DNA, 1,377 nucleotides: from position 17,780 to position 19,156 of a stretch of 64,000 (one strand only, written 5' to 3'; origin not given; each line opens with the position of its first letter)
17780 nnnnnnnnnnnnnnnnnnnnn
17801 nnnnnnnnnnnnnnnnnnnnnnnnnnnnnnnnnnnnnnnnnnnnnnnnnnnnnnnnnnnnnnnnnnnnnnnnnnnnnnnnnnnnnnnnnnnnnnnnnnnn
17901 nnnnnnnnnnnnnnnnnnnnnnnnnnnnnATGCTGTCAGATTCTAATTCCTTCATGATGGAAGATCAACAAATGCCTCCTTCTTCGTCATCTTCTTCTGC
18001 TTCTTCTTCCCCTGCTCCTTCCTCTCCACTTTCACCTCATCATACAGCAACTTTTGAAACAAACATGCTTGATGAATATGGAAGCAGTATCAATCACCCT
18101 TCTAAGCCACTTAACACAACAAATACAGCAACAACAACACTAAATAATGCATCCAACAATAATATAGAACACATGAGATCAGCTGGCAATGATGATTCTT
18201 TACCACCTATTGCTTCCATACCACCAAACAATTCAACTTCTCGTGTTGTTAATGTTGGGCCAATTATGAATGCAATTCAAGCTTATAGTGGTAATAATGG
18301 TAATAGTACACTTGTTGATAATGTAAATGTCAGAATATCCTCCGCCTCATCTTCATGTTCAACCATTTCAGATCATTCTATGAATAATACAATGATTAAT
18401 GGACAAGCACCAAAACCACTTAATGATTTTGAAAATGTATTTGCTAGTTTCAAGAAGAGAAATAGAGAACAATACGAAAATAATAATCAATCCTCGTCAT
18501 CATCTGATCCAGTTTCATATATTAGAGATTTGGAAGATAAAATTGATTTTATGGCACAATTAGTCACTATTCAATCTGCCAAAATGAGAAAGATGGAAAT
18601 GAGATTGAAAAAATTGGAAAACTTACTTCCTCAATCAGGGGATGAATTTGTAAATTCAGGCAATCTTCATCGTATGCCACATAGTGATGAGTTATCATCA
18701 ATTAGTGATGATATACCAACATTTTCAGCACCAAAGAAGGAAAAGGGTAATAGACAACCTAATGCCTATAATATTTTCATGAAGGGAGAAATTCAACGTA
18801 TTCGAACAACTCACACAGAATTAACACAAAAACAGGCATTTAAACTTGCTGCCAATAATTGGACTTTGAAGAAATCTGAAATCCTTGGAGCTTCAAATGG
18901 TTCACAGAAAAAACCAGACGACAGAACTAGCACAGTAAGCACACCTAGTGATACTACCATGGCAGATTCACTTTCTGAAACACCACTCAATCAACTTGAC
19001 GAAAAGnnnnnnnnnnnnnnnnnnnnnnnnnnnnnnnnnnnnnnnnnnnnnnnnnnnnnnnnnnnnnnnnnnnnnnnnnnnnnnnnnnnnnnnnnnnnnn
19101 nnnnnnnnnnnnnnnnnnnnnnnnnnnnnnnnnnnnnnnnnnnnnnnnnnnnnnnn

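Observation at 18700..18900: YABBY-type HMG-like DNA-binding domain in a non-plant-looking genome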

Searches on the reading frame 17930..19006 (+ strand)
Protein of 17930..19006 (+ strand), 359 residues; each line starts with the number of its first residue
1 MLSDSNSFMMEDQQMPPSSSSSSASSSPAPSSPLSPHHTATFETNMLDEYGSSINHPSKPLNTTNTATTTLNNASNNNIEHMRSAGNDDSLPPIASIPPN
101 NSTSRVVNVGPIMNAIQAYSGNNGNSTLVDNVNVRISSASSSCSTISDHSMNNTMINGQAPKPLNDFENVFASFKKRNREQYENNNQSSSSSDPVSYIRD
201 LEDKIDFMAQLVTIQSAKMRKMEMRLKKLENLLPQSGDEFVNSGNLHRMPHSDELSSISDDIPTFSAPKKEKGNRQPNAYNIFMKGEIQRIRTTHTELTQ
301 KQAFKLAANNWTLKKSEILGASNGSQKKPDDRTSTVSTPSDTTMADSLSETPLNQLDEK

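Call 5: search_protein_families(library=pfam, proteins=[window:17930-19006:+], max_evalue=10)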
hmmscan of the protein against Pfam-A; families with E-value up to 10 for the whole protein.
window:17930-19006:+ (359 aa): 3 families
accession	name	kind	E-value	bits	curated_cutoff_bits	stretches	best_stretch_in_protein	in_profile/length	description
PF04690.20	YABBY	-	9.4e-13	48.8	28.6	1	269-312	17-60/69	YABBY protein, C-terminal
PF09011.16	HMG_box_2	-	0.008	17.3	22.4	1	272-313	3-44/72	HMG-box domain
PF07888.16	CALCOCO1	-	0.025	13.9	36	1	182-305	115-232/496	Calcium binding and coiled-coil domain (CALCOCO1) like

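Call 6: find_homologous_proteins(query=window:17930-19006:+, max_evalue=0.001)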
Query window:17930-19006:+ (359 aa): 4 proteins with E <= 0.001 among 6073 candidates.
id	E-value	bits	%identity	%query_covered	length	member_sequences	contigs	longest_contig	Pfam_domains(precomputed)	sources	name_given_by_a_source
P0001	1.9e-225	765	100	100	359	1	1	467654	PF04690.20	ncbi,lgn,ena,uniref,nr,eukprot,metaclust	ncbi:predicted protein [Naegleria gruberi]|uniref:Predicted protein n=1 Tax=Naegleria gruberi TaxID=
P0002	2.7e-73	265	66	55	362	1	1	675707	PF04690.20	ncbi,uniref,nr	ncbi:hypothetical protein C9374_002891 [Naegleria lovaniensis]|uniref:YABBY protein C-terminal domai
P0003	7.5e-73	264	66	52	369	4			PF04690.20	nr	nr:unnamed protein product [Naegleria fowleri]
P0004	1.4e-61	227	53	64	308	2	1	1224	PF04690.20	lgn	-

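Call 25: predict_structure(alignment_id=A1)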
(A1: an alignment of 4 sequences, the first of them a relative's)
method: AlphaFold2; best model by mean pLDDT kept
length: 359 residues; sequences in the alignment: 4
mean_pLDDT: 49.1   pTM: 0.20
mean pLDDT of the five models: 49.1, 48.6, 43.9, 42.5, 41.1
residues with pLDDT >= 90: 5; 70-90: 54; 50-70: 73; < 50: 227
segments of 3 or more residues with pLDDT < 50: 1-9, 11-15, 18-27, 34-161, 186-192, 246-263, 323-359
pLDDT, mean of each block of 10 residues (from residue 1): 44 48 46 39 33 36 29 28 32 34 33 41 32 32 31 40 56 66 51 60 84 88 86 60 48 42 46 61 79 76 68 56 43 41 40 38
secondary structure, 60 per line:
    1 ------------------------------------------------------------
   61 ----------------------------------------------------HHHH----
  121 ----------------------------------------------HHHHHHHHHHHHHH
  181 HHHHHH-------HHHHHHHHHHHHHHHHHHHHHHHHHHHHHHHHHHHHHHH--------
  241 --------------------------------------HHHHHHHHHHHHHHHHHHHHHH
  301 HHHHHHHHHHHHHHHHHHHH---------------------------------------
elements in order: H113-116 H167-186 H194-232 H279-320

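Call 34: search_protein_families(library=pfam, alignment_id=A2, max_evalue=0.001)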
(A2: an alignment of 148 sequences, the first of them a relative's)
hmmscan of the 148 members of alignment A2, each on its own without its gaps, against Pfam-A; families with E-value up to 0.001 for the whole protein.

A. member 1, P0001 (359 aa): 1 family
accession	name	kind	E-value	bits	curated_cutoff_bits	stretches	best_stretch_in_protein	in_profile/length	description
PF04690.20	YABBY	-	9.4e-13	48.8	28.6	1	269-312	17-60/69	YABBY protein, C-terminal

B. families by the number of members that match (of 148 scanned): 47 families (the first 25 are shown)
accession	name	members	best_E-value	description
PF04690.20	YABBY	148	8.2e-40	YABBY protein, C-terminal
PF09011.16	HMG_box_2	117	1.7e-91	HMG-box domain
PF00505.25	HMG_box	105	5.1e-104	HMG (high mobility group) box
PF06244.18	Ccdc124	49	2.2e-12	Coiled-coil domain-containing protein 124 /Oxs1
PF24868.1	YABBY_N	22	4.8e-29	YABBY, N-terminal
PF24815.1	HMG_WDHD1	13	2.6e-42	WDHD1 HMG box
PF06382.17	Protamine_like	5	1.6e-08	Protamine and protamine like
PF08073.18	CHDNT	2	5.6e-09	CHDNT (NUC034) domain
PF23768.1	DUF7167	2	7.2e-07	Domain of unknown function (DUF7167)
PF13561.12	adh_short_C2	1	3.1e-43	Enoyl-(Acyl carrier protein) reductase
PF00106.31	adh_short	1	3.8e-40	short chain dehydrogenase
PF25174.1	Beta-prop_THOC3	1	9.4e-21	THOC3 beta-propeller domain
PF00400.38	WD40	1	4.8e-18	WD domain, G-beta repeat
PF24814.1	WD40_Prp19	1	1.4e-15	Prp19 WD40 domain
PF25173.1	Beta-prop_WDR3_1st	1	2.9e-14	WDR3 first beta-propeller domain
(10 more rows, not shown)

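Call 38: find_homologous_proteins(query=A3, max_evalue=0.001)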
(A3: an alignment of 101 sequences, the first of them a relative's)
Query A3 (101 sequences) (359 aa, profile of the alignment): 5 proteins with E <= 0.001 among 8000 candidates.
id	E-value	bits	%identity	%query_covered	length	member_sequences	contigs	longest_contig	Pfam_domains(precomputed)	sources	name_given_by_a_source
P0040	7.2e-29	120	44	12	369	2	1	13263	PF04690.20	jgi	-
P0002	1.1e-23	103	66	55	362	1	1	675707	PF04690.20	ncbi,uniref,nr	ncbi:hypothetical protein C9374_002891 [Naegleria lovaniensis]|uniref:YABBY protein C-terminal domai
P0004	6.1e-23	101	53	64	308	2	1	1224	PF04690.20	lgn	-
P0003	2.6e-22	99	66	52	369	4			PF04690.20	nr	nr:unnamed protein product [Naegleria fowleri]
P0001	1.1e-21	97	100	100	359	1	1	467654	PF04690.20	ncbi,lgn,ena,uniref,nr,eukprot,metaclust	ncbi:predicted protein [Naegleria gruberi]|uniref:Predicted protein n=1 Tax=Naegleria gruberi TaxID=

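Call 65: find_encoding_contigs(protein=P0002, flank=8000, max_places=2)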
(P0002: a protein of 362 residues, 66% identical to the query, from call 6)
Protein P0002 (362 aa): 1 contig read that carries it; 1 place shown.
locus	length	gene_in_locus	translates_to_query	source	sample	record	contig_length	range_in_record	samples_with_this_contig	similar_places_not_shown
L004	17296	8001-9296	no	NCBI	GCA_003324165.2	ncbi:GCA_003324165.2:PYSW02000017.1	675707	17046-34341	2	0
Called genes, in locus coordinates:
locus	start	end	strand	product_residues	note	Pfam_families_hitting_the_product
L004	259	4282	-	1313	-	PF00617:RasGEF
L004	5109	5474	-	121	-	-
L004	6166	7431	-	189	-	PF23564:EF-hand_FSTL1 (faint), PF13499:EF-hand_7 (weak), PF13405:EF-hand_6 (faint), PF13833:EF-hand_8 (weak), PF00036:EF-hand_1 (weak), PF13202:EF-hand_5 (weak), PF13499:EF-hand_7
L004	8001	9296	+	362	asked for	PF04690:YABBY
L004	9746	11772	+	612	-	PF12146:Hydrolase_4 (weak)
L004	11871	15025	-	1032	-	-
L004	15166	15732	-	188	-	-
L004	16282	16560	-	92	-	-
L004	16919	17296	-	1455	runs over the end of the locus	PF00211:Guanylate_cyc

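Call 73: find_encoding_contigs(protein=P0004, flank=2000, max_places=3)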
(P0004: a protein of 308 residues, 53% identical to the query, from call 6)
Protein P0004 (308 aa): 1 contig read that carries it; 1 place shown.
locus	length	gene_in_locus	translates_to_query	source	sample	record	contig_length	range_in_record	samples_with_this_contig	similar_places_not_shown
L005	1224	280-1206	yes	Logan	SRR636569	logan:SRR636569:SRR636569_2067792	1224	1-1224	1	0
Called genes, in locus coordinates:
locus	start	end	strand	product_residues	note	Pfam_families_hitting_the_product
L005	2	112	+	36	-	?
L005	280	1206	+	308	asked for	PF04690:YABBY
